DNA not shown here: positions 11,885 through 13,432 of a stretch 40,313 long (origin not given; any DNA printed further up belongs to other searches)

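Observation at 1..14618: Redox-heavy sugar locus: four xylose-isomerase-like TIM barrels, three unrelated oxidoreductases and a cupin around an ABC importer, with no glycosidase, kinase, aldolase or regulator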

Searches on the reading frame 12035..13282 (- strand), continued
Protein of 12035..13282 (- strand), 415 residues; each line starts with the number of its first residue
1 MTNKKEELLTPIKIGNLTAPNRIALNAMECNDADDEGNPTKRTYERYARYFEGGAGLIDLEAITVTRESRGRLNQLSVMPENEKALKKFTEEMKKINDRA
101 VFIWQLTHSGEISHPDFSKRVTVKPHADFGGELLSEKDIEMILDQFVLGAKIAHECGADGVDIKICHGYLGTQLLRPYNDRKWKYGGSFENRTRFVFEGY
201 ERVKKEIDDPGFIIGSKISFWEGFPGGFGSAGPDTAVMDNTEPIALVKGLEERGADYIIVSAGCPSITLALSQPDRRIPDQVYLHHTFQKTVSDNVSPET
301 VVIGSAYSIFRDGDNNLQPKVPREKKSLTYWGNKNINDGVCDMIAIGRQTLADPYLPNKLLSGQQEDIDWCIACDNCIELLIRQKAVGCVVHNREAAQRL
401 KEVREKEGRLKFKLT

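Call 48: find_encoding_contigs(protein=P0221, flank=10000, max_places=1)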
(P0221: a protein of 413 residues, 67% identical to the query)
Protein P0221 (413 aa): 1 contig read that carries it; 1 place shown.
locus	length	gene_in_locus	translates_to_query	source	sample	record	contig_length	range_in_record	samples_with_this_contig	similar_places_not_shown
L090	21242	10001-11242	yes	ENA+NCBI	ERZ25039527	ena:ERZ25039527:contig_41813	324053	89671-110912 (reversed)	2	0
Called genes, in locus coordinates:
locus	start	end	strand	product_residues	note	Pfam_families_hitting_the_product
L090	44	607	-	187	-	PF06271:RDD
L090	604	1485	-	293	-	-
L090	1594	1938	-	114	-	PF01253:SUI1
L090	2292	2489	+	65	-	PF02410:RsfS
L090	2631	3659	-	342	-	PF00850:Hist_deacetyl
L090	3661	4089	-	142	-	PF00571:CBS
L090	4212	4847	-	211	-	PF03441:FAD_binding_7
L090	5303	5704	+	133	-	-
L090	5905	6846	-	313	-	PF01208:URO-D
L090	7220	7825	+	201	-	PF08448:PAS_4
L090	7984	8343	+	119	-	-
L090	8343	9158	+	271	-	PF01590:GAF, PF13185:GAF_2, PF13492:GAF_3 (weak), PF07730:HisKA_3, PF13581:HATPase_c_2 (weak), PF02518:HATPase_c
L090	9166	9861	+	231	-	PF00072:Response_reg, PF08281:Sigma70_r4_2 (weak), PF00196:GerE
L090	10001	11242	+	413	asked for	PF00724:Oxidored_FMN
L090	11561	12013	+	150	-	PF01272:GreA_GreB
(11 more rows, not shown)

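Call 49: find_encoding_contigs(protein=P0135, flank=10000, max_places=1)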
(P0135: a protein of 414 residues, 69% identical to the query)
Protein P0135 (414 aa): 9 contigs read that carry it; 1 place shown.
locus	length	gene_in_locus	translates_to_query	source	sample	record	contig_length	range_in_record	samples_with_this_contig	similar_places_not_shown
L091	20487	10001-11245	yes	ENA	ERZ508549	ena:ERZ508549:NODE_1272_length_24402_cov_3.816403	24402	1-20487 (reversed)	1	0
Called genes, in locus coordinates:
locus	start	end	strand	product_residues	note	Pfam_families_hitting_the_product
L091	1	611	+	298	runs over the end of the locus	PF01177:Asp_Glu_race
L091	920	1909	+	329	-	PF02655:ATP-grasp_3, PF07478:Dala_Dala_lig_C, PF13535:ATP-grasp_4 (weak)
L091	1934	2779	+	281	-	PF05013:FGase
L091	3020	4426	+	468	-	PF02629:CoA_binding, PF13380:CoA_binding_2, PF13607:Succ_CoA_lig, PF19045:Ligase_CoA_2 (weak)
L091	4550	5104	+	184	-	PF02627:CMD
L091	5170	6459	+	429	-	PF07690:MFS_1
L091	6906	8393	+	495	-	PF02952:Fucose_iso_C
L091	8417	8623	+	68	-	PF01263:Aldose_epim (weak)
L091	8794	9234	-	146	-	PF01850:PIN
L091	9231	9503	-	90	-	PF02604:PhdYeFM_antitox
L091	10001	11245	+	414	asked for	PF00724:Oxidored_FMN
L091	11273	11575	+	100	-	PF07876:Dabb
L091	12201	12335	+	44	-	-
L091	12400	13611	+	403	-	PF00480:ROK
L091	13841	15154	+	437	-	PF01261:AP_endonuc_2, PF27526:XylA2_C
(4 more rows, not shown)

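Call 58: search_protein_families(library=pfam, proteins=[L076:6622-7557:-, L076:5045-5839:-, L076:11365-12339:+, L076:14014-15000:+, L076:15093-15956:+, L076:18864-20114:+, L081:8346-9926:+, L081:11296-12039:+, L081:1353-2453:+, L081:12717-14060:+], max_evalue=0.00001)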
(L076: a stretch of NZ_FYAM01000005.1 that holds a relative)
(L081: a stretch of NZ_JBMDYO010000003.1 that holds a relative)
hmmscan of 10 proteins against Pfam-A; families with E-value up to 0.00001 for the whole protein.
L076:6622-7557:- (311 aa): 1 family
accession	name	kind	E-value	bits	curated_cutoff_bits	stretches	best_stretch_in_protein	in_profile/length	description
PF00294.29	PfkB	-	2.4e-39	135.9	25.8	1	9-288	5-293/302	pfkB family carbohydrate kinase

L076:5045-5839:- (264 aa): 3 families
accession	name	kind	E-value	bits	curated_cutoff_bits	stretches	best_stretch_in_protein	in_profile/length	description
PF00455.28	DeoRC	-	3.6e-42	144.5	31.8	1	85-243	4-160/160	DeoR C terminal sensor domain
PF08220.18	HTH_DeoR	-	3.5e-19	68.7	21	1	9-64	1-56/57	DeoR-like helix-turn-helix domain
PF08279.18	HTH_11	-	2.1e-07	31.1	25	1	9-51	1-44/55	HTH domain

L076:11365-12339:+ (324 aa): 2 families
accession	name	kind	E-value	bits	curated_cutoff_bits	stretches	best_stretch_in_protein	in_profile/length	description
PF13407.12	Peripla_BP_4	-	1.4e-39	136.7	35.1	1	43-296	1-257/258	Periplasmic binding protein domain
PF00532.27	Peripla_BP_1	-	1.5e-09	38.2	22.2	1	41-286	2-249/281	Periplasmic binding proteins and sugar binding domain of LacI family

L076:14014-15000:+ (328 aa): 1 family
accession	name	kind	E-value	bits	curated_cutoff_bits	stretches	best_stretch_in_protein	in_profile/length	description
PF02653.21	BPD_transp_2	-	5.9e-39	134.3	26.8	1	46-319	1-268/269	Branched-chain amino acid transport system / permease component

L076:15093-15956:+ (287 aa): 1 family
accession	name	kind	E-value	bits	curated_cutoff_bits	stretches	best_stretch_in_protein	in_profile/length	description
PF02811.25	PHP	-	6.1e-09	36.9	26.4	1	12-87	1-77/164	PHP domain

L076:18864-20114:+ (416 aa): 4 families
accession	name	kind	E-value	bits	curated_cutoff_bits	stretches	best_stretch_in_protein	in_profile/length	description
PF00817.25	IMS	-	3.2e-37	128.2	23.2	1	8-162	1-148/148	impB/mucB/samB family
PF11799.13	IMS_C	-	4.3e-27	95.1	20.7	1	251-358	2-108/109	impB/mucB/samB family C-terminal domain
PF21999.2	IMS_HHH_1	-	8.2e-07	29.8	27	1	191-238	5-53/53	DNA polymerase-iota, thumb domain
PF11798.14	IMS_HHH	-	1.6e-06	28.4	24.4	1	175-205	2-32/32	IMS family HHH motif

L081:8346-9926:+ (526 aa): 2 families
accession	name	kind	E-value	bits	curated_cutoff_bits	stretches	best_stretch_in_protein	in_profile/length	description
PF00370.27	FGGY_N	-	1.1e-46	159.9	28.8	1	27-273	1-245/245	FGGY family of carbohydrate kinases, N-terminal domain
PF02782.22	FGGY_C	-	2.2e-26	93.3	27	1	283-479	2-197/198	FGGY family of carbohydrate kinases, C-terminal domain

L081:11296-12039:+ (247 aa): 2 families
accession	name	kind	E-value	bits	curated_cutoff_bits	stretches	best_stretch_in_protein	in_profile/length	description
PF07702.18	UTRA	-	4.2e-26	91.9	23.8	1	93-230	2-137/141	UTRA domain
PF00392.27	GntR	-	2.1e-18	66.2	27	1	8-71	1-64/64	Bacterial regulatory proteins, gntR family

L081:1353-2453:+ (366 aa): 3 families
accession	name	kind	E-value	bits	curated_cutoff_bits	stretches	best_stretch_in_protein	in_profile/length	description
PF13407.12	Peripla_BP_4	-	1.2e-46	159.8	35.1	1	86-342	1-254/258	Periplasmic binding protein domain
PF00356.27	LacI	-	9.6e-15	54.6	27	1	26-71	1-46/46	Bacterial regulatory proteins, lacI family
PF00532.27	Peripla_BP_1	-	7.2e-06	26.1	22.2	1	85-241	3-150/281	Periplasmic binding proteins and sugar binding domain of LacI family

L081:12717-14060:+ (447 aa): 1 family
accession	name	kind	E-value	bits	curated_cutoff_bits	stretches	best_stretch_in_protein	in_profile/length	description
PF08013.17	GatZ_KbaZ-like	-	1.7e-164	548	26.7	1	20-445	4-419/420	D-tagatose-1,6-bisphosphate aldolase subunit GatZ/KbaZ-like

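Call 65: search_dna_similar(query=window:12038-13282:-, collection=plasmids, mode=protein, max_rows=15, max_evalue=1e-30)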
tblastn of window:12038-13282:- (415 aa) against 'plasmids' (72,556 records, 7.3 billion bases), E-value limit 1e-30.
Records with a match: 1; places in all: 1; records where one place covers at least 80% of the query: 1.
Best place of each record, by identity: <60% 1.
By first word of the organism name: Subdoligranulum 1.
By predicted mobility (MOB-suite, as given by PLSDB): non-mobilizable 1.
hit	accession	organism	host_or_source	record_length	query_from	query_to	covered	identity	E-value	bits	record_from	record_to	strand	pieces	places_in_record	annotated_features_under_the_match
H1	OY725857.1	Subdoligranulum variabile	-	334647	8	393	93%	32.7%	3e-50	189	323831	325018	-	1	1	none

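Call 87: find_encoding_contigs(protein=P0123, flank=10000, max_places=2)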
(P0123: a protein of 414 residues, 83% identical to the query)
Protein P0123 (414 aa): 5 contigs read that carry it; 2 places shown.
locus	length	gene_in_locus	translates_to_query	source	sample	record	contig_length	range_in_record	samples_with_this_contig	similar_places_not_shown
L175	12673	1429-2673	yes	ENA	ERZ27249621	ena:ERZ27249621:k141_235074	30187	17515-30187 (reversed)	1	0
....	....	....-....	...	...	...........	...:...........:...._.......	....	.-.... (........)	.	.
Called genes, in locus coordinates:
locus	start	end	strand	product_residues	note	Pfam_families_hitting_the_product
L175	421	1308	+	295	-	PF08448:PAS_4, PF13426:PAS_9 (weak), PF00196:GerE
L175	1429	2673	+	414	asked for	PF00724:Oxidored_FMN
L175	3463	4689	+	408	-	PF07690:MFS_1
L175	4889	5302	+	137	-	PF00356:LacI, PF13407:Peripla_BP_4 (weak)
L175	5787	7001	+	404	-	PF13412:HTH_24 (faint), PF00480:ROK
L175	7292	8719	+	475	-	PF01547:SBP_bac_1, PF13416:SBP_bac_8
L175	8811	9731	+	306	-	PF00528:BPD_transp_1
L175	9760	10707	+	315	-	PF00528:BPD_transp_1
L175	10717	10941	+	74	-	-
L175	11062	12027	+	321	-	PF01261:AP_endonuc_2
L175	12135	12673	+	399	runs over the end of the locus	PF01408:GFO_IDH_MocA, PF02894:GFO_IDH_MocA_C, PF22725:GFO_IDH_MocA_C3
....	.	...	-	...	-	?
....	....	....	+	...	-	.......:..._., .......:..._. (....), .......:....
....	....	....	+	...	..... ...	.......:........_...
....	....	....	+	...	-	?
